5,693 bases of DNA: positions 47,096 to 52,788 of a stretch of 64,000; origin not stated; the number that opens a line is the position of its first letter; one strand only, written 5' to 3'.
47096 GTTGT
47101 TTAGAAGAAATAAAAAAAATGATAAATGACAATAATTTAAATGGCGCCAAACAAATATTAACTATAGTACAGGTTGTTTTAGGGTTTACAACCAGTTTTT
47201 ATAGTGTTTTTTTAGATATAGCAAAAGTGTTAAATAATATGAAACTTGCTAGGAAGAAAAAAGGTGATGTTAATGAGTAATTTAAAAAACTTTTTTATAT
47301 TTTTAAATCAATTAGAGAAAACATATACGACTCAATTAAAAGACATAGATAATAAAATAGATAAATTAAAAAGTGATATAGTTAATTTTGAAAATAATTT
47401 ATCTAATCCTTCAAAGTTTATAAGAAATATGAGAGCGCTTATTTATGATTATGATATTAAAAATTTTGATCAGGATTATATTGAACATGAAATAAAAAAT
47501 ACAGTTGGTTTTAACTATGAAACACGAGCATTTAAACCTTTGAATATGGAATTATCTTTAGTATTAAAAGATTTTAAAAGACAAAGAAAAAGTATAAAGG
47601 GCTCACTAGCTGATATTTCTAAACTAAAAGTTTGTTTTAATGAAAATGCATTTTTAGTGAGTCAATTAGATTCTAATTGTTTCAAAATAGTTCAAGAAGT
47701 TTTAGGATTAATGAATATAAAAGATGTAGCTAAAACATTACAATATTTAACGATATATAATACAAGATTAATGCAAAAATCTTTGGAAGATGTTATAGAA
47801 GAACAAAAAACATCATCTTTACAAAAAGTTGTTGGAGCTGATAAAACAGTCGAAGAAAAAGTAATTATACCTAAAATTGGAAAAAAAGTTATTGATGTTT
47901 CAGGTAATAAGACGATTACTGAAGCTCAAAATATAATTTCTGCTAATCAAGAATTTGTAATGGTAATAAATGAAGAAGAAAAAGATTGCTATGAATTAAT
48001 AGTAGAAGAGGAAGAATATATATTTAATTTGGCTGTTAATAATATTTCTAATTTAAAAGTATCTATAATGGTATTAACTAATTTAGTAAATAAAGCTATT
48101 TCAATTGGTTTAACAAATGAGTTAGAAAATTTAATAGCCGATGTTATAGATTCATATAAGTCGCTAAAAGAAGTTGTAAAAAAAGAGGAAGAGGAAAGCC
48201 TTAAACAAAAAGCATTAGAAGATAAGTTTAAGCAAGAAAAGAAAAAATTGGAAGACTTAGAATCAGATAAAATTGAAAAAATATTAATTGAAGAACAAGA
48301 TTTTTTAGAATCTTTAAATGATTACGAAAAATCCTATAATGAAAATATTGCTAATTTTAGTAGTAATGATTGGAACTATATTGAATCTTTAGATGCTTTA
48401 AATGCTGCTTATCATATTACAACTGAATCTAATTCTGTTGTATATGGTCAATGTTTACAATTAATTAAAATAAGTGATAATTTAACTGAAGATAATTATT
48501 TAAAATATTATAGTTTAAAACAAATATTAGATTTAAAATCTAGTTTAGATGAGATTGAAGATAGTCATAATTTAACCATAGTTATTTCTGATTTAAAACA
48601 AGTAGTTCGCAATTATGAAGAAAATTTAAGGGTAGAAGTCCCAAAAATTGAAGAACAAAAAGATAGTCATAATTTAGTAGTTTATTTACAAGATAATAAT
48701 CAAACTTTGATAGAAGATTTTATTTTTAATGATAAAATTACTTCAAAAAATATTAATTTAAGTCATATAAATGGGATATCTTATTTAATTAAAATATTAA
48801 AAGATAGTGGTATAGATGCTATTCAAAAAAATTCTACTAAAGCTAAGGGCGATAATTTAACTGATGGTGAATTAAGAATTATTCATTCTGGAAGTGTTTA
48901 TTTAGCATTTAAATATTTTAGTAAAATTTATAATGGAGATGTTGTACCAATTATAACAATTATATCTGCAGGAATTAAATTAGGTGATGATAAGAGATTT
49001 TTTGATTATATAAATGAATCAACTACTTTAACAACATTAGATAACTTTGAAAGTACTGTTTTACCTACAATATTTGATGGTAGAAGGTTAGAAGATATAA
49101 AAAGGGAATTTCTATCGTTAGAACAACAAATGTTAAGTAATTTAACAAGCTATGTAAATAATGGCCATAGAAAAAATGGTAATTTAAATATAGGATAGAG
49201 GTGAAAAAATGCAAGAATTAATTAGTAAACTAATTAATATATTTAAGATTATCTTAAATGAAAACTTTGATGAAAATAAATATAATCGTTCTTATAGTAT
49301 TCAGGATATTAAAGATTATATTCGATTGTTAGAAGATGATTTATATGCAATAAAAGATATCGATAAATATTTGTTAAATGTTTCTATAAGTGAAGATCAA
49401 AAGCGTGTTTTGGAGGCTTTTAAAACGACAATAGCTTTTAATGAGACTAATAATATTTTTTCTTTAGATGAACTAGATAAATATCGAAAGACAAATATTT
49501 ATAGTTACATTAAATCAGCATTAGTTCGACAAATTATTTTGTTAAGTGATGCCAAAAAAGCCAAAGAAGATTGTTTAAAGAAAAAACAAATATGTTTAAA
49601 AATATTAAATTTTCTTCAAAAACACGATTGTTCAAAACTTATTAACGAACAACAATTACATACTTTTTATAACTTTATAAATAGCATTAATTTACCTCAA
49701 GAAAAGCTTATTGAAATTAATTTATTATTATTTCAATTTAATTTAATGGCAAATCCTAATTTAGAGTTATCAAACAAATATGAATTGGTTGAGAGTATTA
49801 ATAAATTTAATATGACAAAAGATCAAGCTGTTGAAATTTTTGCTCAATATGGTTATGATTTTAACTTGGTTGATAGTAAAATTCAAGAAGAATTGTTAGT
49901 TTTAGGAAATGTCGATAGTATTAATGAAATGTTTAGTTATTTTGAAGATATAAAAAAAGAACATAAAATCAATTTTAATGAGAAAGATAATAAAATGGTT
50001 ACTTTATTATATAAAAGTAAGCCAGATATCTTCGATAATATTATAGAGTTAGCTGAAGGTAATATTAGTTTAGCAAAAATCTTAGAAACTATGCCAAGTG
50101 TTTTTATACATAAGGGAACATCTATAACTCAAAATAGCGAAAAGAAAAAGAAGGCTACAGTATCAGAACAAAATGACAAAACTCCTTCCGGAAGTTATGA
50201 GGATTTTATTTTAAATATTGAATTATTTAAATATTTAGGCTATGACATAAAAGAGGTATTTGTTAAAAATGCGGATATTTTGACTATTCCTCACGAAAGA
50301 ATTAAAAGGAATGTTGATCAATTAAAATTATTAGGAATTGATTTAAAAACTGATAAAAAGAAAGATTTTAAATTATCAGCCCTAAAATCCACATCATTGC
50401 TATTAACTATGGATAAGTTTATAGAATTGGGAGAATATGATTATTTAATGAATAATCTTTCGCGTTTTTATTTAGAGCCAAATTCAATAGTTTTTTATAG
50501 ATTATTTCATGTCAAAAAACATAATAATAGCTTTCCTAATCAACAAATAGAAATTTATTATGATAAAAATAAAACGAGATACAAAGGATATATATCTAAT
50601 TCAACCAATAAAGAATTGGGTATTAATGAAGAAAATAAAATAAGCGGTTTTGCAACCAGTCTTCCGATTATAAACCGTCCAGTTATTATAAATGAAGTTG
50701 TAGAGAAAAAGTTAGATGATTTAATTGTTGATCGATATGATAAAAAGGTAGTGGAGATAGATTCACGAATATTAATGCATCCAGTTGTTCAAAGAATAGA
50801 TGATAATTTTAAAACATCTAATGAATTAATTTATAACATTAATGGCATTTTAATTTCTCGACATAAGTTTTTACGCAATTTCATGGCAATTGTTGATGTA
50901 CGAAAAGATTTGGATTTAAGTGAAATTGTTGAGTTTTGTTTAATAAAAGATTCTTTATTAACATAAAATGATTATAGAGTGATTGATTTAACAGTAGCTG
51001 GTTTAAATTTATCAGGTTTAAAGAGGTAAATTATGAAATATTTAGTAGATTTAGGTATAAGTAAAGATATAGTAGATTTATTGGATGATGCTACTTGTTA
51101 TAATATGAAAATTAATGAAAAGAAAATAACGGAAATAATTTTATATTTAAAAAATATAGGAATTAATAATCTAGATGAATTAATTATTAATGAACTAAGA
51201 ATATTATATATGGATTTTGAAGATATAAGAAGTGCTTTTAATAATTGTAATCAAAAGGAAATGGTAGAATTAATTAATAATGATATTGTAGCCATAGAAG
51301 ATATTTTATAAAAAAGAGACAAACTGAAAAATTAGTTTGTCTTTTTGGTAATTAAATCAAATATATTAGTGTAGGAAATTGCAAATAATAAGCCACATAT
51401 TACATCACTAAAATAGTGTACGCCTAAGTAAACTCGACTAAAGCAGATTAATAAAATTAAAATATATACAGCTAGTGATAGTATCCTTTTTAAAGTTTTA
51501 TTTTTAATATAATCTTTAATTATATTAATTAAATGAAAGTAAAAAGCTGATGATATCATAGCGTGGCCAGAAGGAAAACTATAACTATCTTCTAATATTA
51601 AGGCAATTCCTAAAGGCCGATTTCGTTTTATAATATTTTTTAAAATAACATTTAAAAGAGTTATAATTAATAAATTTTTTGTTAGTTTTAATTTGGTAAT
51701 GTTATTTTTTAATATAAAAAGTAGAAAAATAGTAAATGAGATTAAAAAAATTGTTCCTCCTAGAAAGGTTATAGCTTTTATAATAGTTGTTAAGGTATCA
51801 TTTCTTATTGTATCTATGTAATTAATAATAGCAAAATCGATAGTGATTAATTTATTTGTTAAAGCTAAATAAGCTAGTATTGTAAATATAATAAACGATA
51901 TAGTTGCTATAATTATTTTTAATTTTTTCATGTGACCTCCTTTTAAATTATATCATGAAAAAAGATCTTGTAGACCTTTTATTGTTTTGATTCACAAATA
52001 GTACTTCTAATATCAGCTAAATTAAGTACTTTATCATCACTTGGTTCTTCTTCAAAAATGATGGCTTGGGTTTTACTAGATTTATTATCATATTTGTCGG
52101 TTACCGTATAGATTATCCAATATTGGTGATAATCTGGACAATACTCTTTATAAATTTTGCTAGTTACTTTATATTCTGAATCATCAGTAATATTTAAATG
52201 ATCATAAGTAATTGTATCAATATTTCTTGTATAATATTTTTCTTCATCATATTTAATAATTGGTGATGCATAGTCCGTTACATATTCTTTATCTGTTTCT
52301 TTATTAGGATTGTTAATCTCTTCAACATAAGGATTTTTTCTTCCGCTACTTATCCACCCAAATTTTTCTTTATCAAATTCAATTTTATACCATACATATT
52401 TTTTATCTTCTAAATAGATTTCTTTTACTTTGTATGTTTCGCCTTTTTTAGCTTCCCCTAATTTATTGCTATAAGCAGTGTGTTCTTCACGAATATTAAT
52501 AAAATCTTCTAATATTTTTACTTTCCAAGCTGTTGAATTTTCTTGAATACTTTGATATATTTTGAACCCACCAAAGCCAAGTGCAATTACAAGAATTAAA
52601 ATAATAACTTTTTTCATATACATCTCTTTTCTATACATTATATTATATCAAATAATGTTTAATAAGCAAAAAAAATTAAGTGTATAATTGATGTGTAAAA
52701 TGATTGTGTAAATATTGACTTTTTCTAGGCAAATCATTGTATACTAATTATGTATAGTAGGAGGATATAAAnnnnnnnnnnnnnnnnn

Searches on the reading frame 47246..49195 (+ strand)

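Call 4: search_protein_families(library=pfam, proteins=[window:47246-49195:+], max_evalue=1)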
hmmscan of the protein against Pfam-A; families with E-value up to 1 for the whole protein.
window:47246-49195:+ (650 aa): 1 family
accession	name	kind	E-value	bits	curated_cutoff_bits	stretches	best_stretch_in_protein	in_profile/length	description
PF04513.17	Baculo_PEP_C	-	0.048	14.2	38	1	11-55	67-111/140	Baculovirus polyhedron envelope protein, PEP, C terminus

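Call 68: search_protein_families(library=padloc, proteins=[window:47246-49195:+], max_evalue=0.01)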
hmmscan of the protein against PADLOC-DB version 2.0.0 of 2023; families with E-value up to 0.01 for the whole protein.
window:47246-49195:+ (650 aa): 0 families

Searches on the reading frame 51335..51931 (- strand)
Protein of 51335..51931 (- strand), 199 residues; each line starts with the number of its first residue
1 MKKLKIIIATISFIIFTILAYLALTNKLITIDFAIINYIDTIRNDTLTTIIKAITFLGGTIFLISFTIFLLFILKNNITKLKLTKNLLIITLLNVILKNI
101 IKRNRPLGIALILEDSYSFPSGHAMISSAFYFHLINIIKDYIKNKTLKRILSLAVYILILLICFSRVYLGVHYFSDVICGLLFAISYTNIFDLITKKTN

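Call 30: search_protein_families(library=pfam, proteins=[window:51335-51931:-], max_evalue=0.01)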
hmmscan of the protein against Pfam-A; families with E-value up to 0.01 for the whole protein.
window:51335-51931:- (199 aa): 3 families
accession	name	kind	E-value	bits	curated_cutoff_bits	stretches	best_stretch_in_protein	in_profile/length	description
PF01569.27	PAP2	-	3.2e-19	69.4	27.2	1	87-190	9-120/130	PAP2 superfamily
PF14378.12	PAP2_3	-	1.1e-06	29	27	1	113-185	121-185/190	PAP2 superfamily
PF14360.12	PAP2_C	-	0.0012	19.8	27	1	121-186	8-67/74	PAP2 superfamily C-terminal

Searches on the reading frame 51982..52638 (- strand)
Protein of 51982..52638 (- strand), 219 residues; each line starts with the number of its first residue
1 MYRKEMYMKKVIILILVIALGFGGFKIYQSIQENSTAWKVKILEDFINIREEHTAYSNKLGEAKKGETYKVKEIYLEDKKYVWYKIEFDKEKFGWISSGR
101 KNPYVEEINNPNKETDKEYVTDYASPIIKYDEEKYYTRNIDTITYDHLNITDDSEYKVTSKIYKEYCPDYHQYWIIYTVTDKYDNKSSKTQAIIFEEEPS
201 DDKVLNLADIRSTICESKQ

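Call 30: search_protein_families(library=pfam, proteins=[window:51982-52638:-], max_evalue=0.01)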
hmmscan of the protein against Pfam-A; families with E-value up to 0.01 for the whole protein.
window:51982-52638:- (219 aa): 1 family
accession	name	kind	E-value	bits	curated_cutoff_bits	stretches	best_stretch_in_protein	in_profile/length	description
PF08239.17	SH3_3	-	2.6e-08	34.4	27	1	47-99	3-51/54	Bacterial SH3 domain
